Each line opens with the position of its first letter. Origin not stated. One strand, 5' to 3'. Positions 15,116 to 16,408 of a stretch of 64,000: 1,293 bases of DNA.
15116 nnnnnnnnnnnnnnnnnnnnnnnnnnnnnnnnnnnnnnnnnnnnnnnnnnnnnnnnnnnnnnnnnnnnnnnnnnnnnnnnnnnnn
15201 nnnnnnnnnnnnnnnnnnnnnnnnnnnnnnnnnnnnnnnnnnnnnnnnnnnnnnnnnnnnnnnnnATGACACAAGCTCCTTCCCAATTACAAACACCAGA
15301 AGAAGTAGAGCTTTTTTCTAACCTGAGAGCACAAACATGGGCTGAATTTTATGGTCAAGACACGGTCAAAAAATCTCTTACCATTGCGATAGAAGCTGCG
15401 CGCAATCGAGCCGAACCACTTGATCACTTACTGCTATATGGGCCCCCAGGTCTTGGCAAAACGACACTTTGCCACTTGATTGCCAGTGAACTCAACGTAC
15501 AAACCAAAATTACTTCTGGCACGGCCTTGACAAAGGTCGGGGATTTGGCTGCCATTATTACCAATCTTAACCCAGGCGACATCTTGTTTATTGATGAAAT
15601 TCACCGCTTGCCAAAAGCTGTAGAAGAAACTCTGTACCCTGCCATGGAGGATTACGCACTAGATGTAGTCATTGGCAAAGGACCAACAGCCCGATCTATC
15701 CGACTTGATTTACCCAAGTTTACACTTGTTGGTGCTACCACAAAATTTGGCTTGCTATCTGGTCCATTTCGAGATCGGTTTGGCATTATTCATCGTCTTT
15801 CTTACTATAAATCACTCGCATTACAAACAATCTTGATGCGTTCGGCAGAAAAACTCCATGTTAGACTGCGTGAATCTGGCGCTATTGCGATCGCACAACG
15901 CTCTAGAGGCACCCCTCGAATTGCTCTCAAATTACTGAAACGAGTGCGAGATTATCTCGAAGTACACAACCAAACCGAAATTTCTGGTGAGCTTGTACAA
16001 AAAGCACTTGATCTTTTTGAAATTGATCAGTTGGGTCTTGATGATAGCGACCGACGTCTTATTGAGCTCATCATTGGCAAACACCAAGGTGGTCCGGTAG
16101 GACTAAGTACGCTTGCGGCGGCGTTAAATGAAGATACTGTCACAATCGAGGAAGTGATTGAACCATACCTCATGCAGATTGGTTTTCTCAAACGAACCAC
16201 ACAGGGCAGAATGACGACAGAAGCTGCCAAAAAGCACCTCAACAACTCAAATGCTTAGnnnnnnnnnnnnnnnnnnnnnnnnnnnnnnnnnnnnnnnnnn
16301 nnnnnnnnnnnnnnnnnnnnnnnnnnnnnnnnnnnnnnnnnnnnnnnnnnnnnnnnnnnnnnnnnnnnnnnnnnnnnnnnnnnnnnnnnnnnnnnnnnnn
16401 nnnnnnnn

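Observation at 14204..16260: ruvCAB Holliday-junction resolvasome embedded and translationally coupled inside the glycosylation island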

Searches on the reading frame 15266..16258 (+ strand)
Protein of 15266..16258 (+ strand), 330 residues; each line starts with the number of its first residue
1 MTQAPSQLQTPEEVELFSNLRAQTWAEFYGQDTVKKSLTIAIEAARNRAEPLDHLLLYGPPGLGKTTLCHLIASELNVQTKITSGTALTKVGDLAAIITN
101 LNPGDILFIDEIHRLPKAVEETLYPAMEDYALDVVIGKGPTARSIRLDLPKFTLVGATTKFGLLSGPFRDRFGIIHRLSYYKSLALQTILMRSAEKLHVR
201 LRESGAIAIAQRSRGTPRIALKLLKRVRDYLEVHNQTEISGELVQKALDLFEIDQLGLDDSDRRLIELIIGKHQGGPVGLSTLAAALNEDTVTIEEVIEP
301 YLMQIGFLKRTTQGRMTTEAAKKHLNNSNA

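Call 5: search_protein_families(library=pfam, proteins=[window:15266-16258:+])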
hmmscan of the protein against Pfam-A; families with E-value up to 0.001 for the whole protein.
window:15266-16258:+ (330 aa): 13 families
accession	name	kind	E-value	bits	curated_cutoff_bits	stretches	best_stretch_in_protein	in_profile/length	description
PF05496.18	RuvB_N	-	3.8e-74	248.2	27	1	20-178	1-159/159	Holliday junction DNA helicase RuvB P-loop domain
PF17864.7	AAA_lid_4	-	1.8e-26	92.2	27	1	181-254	1-74/74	RuvB AAA lid domain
PF05491.19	RuvB_C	-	9.5e-23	80.4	24.7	1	256-326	2-72/72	RuvB C-terminal winged helix domain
PF00004.35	AAA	-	9.6e-19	68.6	21.2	1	55-178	1-129/131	ATPase family associated with various cellular activities (AAA)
PF07728.20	AAA_5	-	2.4e-09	37.8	22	1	54-172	1-139/139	AAA domain (dynein-related subfamily)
PF13191.12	AAA_16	-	1.8e-06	29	32.6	1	27-79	1-51/167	AAA ATPase domain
PF13401.12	AAA_22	-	8.8e-06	26.5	27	0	54-81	7-37/130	AAA domain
PF01078.27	Mg_chelatase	-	3.3e-05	23.8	20.3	0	27-74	4-44/207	Magnesium chelatase, subunit ChlI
PF00493.29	MCM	-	6.9e-05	22.5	23.3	0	14-99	12-103/224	MCM P-loop domain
PF02367.23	TsaE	-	0.00015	22.2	26.6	1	47-86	16-55/128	Threonylcarbamoyl adenosine biosynthesis protein TsaE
PF13173.12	AAA_14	-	0.00017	22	27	1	55-121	5-80/129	AAA domain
PF07726.17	AAA_3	-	0.00038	20.8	27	0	54-128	1-87/131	ATPase family associated with various cellular activities (AAA)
PF20720.3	nSTAND3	-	0.00092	19.4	27.2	0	41-111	6-73/155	Novel STAND NTPase 3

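Call 10: find_related_loci(query=window:15266-16258:+, collection=genome_contigs, flank=10000)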
Query window:15266-16258:+ (330 aa) in genome_contigs; peptide patterns used: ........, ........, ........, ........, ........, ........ (x = any residue, [..] = any of these).
600 stretches matched a pattern (row limit reached: there are more); 596 encode a relative of the query (tblastn E <= 1e-3); the best 80 are kept; 80 distinct loci.
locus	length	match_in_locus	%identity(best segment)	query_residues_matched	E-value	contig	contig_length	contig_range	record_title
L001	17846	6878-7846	66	2-325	5e-146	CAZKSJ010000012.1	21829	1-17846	MAG TPA_asm: uncultured Pseudomonadales bacterium isolate SRP239243_co2_85 genome assembly, contig: NODE_3809_length_218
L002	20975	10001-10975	68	5-325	2e-145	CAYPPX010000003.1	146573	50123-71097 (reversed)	MAG TPA_asm: uncultured Pseudomonadales bacterium isolate SRP093185_co1_36 genome assembly, contig: NODE_15_length_14657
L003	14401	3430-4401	67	5-328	2e-144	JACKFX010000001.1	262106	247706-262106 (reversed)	MAG: Pseudomonadales bacterium isolate HK-STAS-PATE-16 HK-STAS-PATE-16_1, whole genome shotgun sequence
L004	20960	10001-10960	67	7-326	2e-142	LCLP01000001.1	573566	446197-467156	MAG: Candidatus Pacebacteria bacterium GW2011_GWA1_46_10 UX28_C0001, whole genome shotgun sequence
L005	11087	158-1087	66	16-325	5e-134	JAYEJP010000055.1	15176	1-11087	MAG: Patescibacteria group bacterium isolate MAG160 MAG160_55, whole genome shotgun sequence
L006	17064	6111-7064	62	10-327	6e-133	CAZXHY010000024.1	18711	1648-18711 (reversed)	MAG TPA_asm: uncultured Gammaproteobacteria bacterium isolate ERP113451_co3_13 genome assembly, contig: NODE_2188_length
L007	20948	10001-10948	62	10-325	7e-131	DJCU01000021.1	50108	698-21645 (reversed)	MAG TPA_asm: Candidatus Gottesmanbacteria bacterium UBA5942 UBA5942_contig_290, whole genome shotgun sequence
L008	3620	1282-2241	59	7-326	5e-134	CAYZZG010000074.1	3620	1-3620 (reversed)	MAG TPA_asm: uncultured Gammaproteobacteria bacterium isolate binchicken_co251_287 genome assembly, contig: NODE_37536_l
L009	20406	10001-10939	60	16-328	2e-129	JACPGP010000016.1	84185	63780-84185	MAG: Candidatus Levyibacteriota bacterium isolate NC_groundwater_391_Ag_B-0.1um_40_33 GD18-4_B1_scaffold_390764, whole g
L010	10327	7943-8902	58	6-325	2e-128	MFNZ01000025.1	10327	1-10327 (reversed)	MAG: Candidatus Levybacteria bacterium RIFCSPHIGHO2_02_FULL_37_13 rifcsphigho2_02_scaffold_23583, whole genome shotgun s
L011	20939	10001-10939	58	16-328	6e-126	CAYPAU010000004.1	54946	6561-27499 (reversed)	MAG TPA_asm: uncultured Gammaproteobacteria bacterium isolate SRP269290_co3_1059 genome assembly, contig: NODE_450_lengt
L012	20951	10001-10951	57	10-326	5e-125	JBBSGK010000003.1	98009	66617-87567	MAG: Candidatus Levyibacteriota bacterium isolate LS2_sbin.37 LS2_sbin.37_K_31890_L_98009_cov_13.0000, whole genome shot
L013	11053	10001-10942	59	12-325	8e-125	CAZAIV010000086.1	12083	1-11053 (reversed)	MAG TPA_asm: uncultured Gammaproteobacteria bacterium isolate SRP271791_co1_20 genome assembly, contig: k141_392512, who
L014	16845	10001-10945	59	12-326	7e-125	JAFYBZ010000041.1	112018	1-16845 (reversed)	MAG: Clostridia bacterium isolate RGIG6952 Sheep_Rumen.Co__c4317684, whole genome shotgun sequence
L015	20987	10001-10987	56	1-326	2e-124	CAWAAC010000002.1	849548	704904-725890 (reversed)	MAG: uncultured Chloroflexia bacterium isolate MFD01689.bin.2.45 genome assembly, contig: contig_17975, whole genome sho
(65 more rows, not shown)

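Call 18: search_protein_families(library=pfam, proteins=[L004:6383-7813:+, L004:7810-9405:+, L004:10986-11702:+, L004:11706-12446:+, L004:12421-14145:+, L004:14126-15208:-, L004:15205-15612:-, L004:15673-16683:+, L002:10996-11988:+, L002:2875-3552:+], max_evalue=0.0001)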
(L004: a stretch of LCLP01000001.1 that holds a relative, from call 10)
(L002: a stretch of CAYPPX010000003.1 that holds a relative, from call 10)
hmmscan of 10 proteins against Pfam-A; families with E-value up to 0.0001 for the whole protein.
L004:6383-7813:+ (476 aa): 0 families

L004:7810-9405:+ (531 aa): 1 family
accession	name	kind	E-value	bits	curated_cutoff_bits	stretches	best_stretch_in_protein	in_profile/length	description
PF00884.28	Sulfatase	-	7e-09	35.9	25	1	192-440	14-258/301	Sulfatase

L004:10986-11702:+ (238 aa): 3 families
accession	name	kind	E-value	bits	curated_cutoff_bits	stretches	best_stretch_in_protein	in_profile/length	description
PF00535.33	Glycos_transf_2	-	3.2e-28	99.2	23.3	1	7-168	1-166/168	Glycosyl transferase family 2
PF10111.15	Glyco_tranf_2_2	-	2.5e-07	30.9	27.3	1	11-113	5-107/276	Glycosyltransferase like family 2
PF13641.12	Glyco_tranf_2_3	-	3.5e-07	30.9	27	1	4-137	1-137/230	Glycosyltransferase like family 2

L004:11706-12446:+ (246 aa): 16 families
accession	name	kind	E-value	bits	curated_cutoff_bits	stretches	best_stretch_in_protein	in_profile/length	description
PF08241.18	Methyltransf_11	-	7.5e-26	91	21.2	1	45-135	1-95/95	Methyltransferase domain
PF13847.12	Methyltransf_31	-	3.6e-23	82.3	27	1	39-157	2-128/145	Methyltransferase domain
PF13649.12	Methyltransf_25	-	7.5e-23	81.5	27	1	44-131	1-97/97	Methyltransferase domain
PF13489.12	Methyltransf_23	-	1.4e-19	70.9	27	1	35-175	17-163/164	Methyltransferase domain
PF08242.18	Methyltransf_12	-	1.4e-16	61.4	30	1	45-133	1-98/98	Methyltransferase domain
PF01209.24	Ubie_methyltran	-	7.2e-11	42.3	20.1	1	24-143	31-159/233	ubiE/COQ5 methyltransferase family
PF05148.21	Methyltransf_8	-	6e-10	39.8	27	1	30-180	62-187/219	Hypothetical methyltransferase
PF02353.26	CMAS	-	1.4e-07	31.6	27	1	43-183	65-189/273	Mycolic acid cyclopropane synthetase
PF06325.19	PrmA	-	3e-06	27.4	22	1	28-135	149-258/296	Ribosomal protein L11 methyltransferase (PrmA)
PF05219.18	DREV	-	4e-06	26.6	26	1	31-137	84-188/265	DREV methyltransferase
PF01739.24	CheR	-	4.4e-06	26.7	27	0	97-135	135-173/195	CheR methyltransferase, SAM binding domain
PF03141.22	Methyltransf_29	-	5.4e-06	25.7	23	1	38-141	115-221/506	Putative S-adenosyl-L-methionine-dependent methyltransferase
PF20922.3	Anamorsin_N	-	1.4e-05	25.3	27.1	1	79-137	31-89/163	Anamorsin, N-terminal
PF07021.18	MetW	-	3.5e-05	24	21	0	42-126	15-101/193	Methionine biosynthesis protein MetW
PF08003.17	Methyltransf_9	-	3.7e-05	23.3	23.8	1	31-136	107-218/315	Protein of unknown function (DUF1698)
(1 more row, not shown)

L004:12421-14145:+ (574 aa): 0 families

L004:14126-15208:- (360 aa): 2 families
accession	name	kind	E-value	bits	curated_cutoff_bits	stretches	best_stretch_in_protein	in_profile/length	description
PF01041.23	DegT_DnrJ_EryC1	-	2.3e-93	313.7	19.8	1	18-355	5-359/360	DegT/DnrJ/EryC1/StrS aminotransferase family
PF00266.25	Aminotran_5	-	6.6e-05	22.5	21.5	0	77-157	100-182/371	Aminotransferase class-V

L004:15205-15612:- (135 aa): 1 family
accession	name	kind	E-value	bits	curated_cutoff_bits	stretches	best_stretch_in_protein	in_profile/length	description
PF05523.17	FdtA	-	4e-41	140.3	23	1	12-134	6-129/131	WxcM-like, C-terminal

L004:15673-16683:+ (336 aa): 0 families

L002:10996-11988:+ (330 aa): 0 families

L002:2875-3552:+ (225 aa): 0 families

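Call 29: find_encoding_contigs(protein=window:15266-16258:+, flank=3000, max_places=3)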
Protein window:15266-16258:+ (330 aa): 15 contigs read that carry it; 3 places shown.
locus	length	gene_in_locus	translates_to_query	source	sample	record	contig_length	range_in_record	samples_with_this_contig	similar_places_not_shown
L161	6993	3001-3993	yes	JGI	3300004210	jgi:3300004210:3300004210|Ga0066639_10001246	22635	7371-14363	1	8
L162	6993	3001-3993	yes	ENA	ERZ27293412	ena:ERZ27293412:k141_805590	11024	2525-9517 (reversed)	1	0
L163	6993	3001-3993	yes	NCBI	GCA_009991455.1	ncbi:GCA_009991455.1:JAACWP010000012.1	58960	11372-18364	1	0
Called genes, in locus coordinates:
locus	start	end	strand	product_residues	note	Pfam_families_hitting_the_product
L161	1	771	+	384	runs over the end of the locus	PF13439:Glyco_transf_4, PF00534:Glycos_transf_1, PF13692:Glyco_trans_1_4, PF20706:GT4-conflict (weak)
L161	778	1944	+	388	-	PF13439:Glyco_transf_4 (weak), PF00534:Glycos_transf_1, PF13692:Glyco_trans_1_4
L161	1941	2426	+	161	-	PF02075:RuvC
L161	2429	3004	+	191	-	PF01330:RuvA_N, PF14520:HHH_5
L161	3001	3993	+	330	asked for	PF05496:RuvB_N, PF13191:AAA_16 (faint), PF00004:AAA, PF07728:AAA_5, PF13401:AAA_22 (faint), PF17864:AAA_lid_4, PF05491:WHD_RuvB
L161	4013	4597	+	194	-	PF25087:GMPPB_C (faint), PF00132:Hexapep, PF14602:Hexapep_2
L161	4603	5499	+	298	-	PF00535:Glycos_transf_2, PF13641:Glyco_tranf_2_3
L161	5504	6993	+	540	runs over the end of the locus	PF04932:Wzy_C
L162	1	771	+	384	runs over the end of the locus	PF13439:Glyco_transf_4, PF00534:Glycos_transf_1, PF13692:Glyco_trans_1_4, PF20706:GT4-conflict (weak)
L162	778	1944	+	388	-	PF13439:Glyco_transf_4 (weak), PF00534:Glycos_transf_1, PF13692:Glyco_trans_1_4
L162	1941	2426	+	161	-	PF02075:RuvC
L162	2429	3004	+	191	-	PF01330:RuvA_N, PF14520:HHH_5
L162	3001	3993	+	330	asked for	PF05496:RuvB_N, PF13191:AAA_16 (faint), PF00004:AAA, PF07728:AAA_5, PF13401:AAA_22 (faint), PF17864:AAA_lid_4, PF05491:WHD_RuvB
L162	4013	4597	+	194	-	PF25087:GMPPB_C (faint), PF00132:Hexapep, PF14602:Hexapep_2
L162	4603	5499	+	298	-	PF00535:Glycos_transf_2, PF13641:Glyco_tranf_2_3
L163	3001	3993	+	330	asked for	PF05496:RuvB_N, PF13191:AAA_16 (faint), PF00004:AAA, PF07728:AAA_5, PF13401:AAA_22 (faint), PF17864:AAA_lid_4, PF05491:WHD_RuvB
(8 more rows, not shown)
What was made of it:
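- Checked: The public gene call (call 29) and a conserved TATACT box at 16262-16267 favour ATG 16278, which leaves a 19-nt spacer.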

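Call 43: search_protein_families(library=pfam, proteins=[L011:444-1766:+, L011:1759-2193:+, L011:4943-6160:+, L011:6148-7209:+, L011:7202-7582:+, L011:7959-8708:-, L011:10983-11324:+, L011:11348-11818:+, L011:13665-14807:+, L011:14856-15494:+], max_evalue=0.0001)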
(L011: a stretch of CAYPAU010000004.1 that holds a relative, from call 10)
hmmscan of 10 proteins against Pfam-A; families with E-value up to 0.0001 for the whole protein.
L011:444-1766:+ (440 aa): 1 family
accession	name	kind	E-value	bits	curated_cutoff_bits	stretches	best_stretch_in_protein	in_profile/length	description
PF04932.20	Wzy_C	-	3.2e-14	53.4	31.7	1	246-383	2-149/149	O-Antigen ligase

L011:1759-2193:+ (144 aa): 2 families
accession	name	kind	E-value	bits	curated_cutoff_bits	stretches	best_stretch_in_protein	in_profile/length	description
PF13456.12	RVT_3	-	1.2e-14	54.8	21.6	1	9-136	2-123/123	Reverse transcriptase-like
PF00075.30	RNase_H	-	2e-11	44.7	25.8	1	3-134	2-137/141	RNase H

L011:4943-6160:+ (405 aa): 3 families
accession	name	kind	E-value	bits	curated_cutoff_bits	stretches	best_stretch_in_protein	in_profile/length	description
PF00133.28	tRNA-synt_1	-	4.8e-54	184.1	22.7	1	14-385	2-209/414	tRNA synthetases class I (I, L, M and V)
PF09334.17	tRNA-synt_1g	-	6.3e-08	32.2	20.1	1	57-201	8-135/391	tRNA synthetases class I (M)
PF13603.12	tRNA-synt_1_2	-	5.3e-07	29.7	25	1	259-309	95-145/185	Leucyl-tRNA synthetase, editing domain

L011:6148-7209:+ (353 aa): 3 families
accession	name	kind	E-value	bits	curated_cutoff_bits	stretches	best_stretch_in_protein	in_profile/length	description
PF00133.28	tRNA-synt_1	-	6.4e-51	173.8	22.7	1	1-199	225-411/414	tRNA synthetases class I (I, L, M and V)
PF08264.19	Anticodon_1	-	7.5e-29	101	25.1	1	251-351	1-105/148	Anticodon-binding domain of tRNA ligase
PF09334.17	tRNA-synt_1g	-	2.3e-08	33.6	20.1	1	148-206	314-371/391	tRNA synthetases class I (M)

L011:7202-7582:+ (126 aa): 6 families
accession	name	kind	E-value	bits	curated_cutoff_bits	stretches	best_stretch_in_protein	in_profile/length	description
PF14853.12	Fis1_TPR_C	-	1.8e-09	38.1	25.3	1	80-123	1-44/53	Fis1 C-terminal tetratricopeptide repeat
PF07719.23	TPR_2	-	6.7e-07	29.4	27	1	81-112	2-33/34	Tetratricopeptide repeat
PF13174.12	TPR_6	-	9.7e-07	29.5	26.3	0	81-112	1-32/33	Tetratricopeptide repeat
PF00515.34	TPR_1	-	6.1e-06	26.3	27.8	1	81-113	2-34/34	Tetratricopeptide repeat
PF13181.12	TPR_8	-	8e-06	26.1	25.7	1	81-112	2-33/34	Tetratricopeptide repeat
PF13371.12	TPR_9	-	7.1e-05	23.2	35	1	69-124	18-73/73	Tetratricopeptide repeat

L011:7959-8708:- (249 aa): 2 families
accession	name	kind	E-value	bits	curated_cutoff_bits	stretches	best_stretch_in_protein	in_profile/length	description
PF14693.11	Ribosomal_TL5_C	-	3.8e-23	82.1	27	1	98-179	1-80/84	Ribosomal protein TL5, C-terminal domain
PF01386.24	Ribosomal_L25p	-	7.8e-16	58.8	23.6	1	6-90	1-82/82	Ribosomal L25p family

L011:10983-11324:+ (113 aa): 1 family
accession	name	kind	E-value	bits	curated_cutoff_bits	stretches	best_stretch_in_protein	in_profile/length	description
PF01042.26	Ribonuc_L-PSP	-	2.6e-34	118.3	27.3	1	4-111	10-120/121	Endoribonuclease L-PSP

L011:11348-11818:+ (156 aa): 1 family
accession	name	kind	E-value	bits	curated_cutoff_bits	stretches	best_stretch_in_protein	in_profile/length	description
PF01243.27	PNPOx_N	-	6.2e-11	43.2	28.1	1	5-135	2-117/120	Pyridoxamine 5'-phosphate oxidase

L011:13665-14807:+ (380 aa): 2 families
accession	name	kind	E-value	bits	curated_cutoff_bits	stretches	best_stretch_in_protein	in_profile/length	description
PF08220.18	HTH_DeoR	-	3.6e-05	23.9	21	0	201-244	1-44/57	DeoR-like helix-turn-helix domain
PF08279.18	HTH_11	-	8.4e-05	22.8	25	0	201-234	1-35/55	HTH domain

L011:14856-15494:+ (212 aa): 3 families
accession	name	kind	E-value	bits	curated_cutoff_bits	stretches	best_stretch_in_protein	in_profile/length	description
PF08241.18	Methyltransf_11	-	2.6e-11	44.5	21.2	1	55-146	1-93/95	Methyltransferase domain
PF13649.12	Methyltransf_25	-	2.9e-09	37.9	27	1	54-143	1-96/97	Methyltransferase domain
PF13489.12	Methyltransf_23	-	1.4e-06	28.6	27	1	44-159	16-128/164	Methyltransferase domain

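Call 44: search_protein_families(library=pfam, proteins=[L007:5048-6055:-, L007:6127-6891:-, L007:6870-7298:-, L007:7311-8501:+, L007:8479-8853:-, L007:10998-11336:-, L007:11431-12201:-, L007:12354-12764:+, L007:12777-13928:+, L007:13925-14620:+], max_evalue=0.0001)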
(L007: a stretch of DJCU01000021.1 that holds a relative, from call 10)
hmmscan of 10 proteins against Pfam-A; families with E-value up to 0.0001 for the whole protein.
L007:5048-6055:- (335 aa): 2 families
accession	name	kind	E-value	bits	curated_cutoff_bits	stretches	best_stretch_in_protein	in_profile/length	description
PF03462.23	PCRF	-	7e-45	153.7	24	1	28-190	8-194/194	PCRF domain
PF00472.26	RF-1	-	3.2e-35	121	35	1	198-307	2-116/116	RF-1 domain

L007:6127-6891:- (254 aa): 1 family
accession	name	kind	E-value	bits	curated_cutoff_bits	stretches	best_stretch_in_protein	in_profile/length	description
PF02535.28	Zip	-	2.3e-39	135.9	35.1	2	95-244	165-319/323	ZIP Zinc transporter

L007:6870-7298:- (142 aa): 1 family
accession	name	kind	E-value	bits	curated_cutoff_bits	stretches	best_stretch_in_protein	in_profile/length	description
PF01475.25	FUR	-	3.8e-23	82.3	23.1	1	16-133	2-120/121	Ferric uptake regulator family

L007:7311-8501:+ (396 aa): 1 family
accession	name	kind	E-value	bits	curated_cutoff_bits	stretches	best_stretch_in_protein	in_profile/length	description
PF07907.16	YibE_F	-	7.6e-69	232.3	27.2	1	149-388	4-241/241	YibE/F-like protein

L007:8479-8853:- (124 aa): 0 families

L007:10998-11336:- (112 aa): 0 families

L007:11431-12201:- (256 aa): 3 families
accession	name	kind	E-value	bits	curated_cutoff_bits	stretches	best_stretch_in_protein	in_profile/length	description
PF13462.12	Thioredoxin_4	-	5.7e-30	105.1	23.2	2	168-254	7-94/165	Thioredoxin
PF01323.26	DSBA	-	1.2e-21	77.9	25.6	2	54-125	118-190/191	DSBA-like thioredoxin domain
PF13098.12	Thioredoxin_2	-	9.1e-07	29.6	27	0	177-240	8-58/104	Thioredoxin-like domain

L007:12354-12764:+ (136 aa): 1 family
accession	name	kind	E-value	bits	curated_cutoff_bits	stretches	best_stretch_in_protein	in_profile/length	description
PF00011.27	HSP20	-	3.7e-16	59.5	20.8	1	39-132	4-101/102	Hsp20/alpha crystallin family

L007:12777-13928:+ (383 aa): 3 families
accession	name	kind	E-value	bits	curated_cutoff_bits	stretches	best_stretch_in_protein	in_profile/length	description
PF16576.10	HlyD_D23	-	5e-14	52.5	30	1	85-280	7-187/214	Barrel-sandwich domain of CusB or HlyD membrane-fusion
PF13437.12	HlyD_3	-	8.3e-12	46.2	22.2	1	202-304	1-104/106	HlyD family secretion protein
PF00529.27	CusB_dom_1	-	6.4e-05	23.6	26.5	0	204-308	12-82/89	Cation efflux system protein CusB domain 1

L007:13925-14620:+ (231 aa): 3 families
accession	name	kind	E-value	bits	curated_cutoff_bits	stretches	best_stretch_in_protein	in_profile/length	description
PF00005.33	ABC_tran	-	9.6e-36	123.8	25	1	24-172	1-136/137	ABC transporter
PF02463.25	SMC_N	-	8.8e-08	32.3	40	1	34-217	24-212/220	RecF/RecN/SMC N terminal domain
PF13304.12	AAA_21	-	5.2e-07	30.5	27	0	143-203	236-299/304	AAA domain, putative AbiEii toxin, Type IV TA system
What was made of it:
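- Levybacteria and Gottesmanbacteria have ruvCAB among unrelated housekeeping genes (calls 43, 44).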

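Call 56: search_protein_families(library=pfam, proteins=[L004:12421-14145:+, L004:6383-7813:+], max_evalue=0.01)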
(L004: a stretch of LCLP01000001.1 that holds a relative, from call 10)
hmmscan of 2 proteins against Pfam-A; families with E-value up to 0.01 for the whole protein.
L004:12421-14145:+ (574 aa): 0 families

L004:6383-7813:+ (476 aa): 0 families
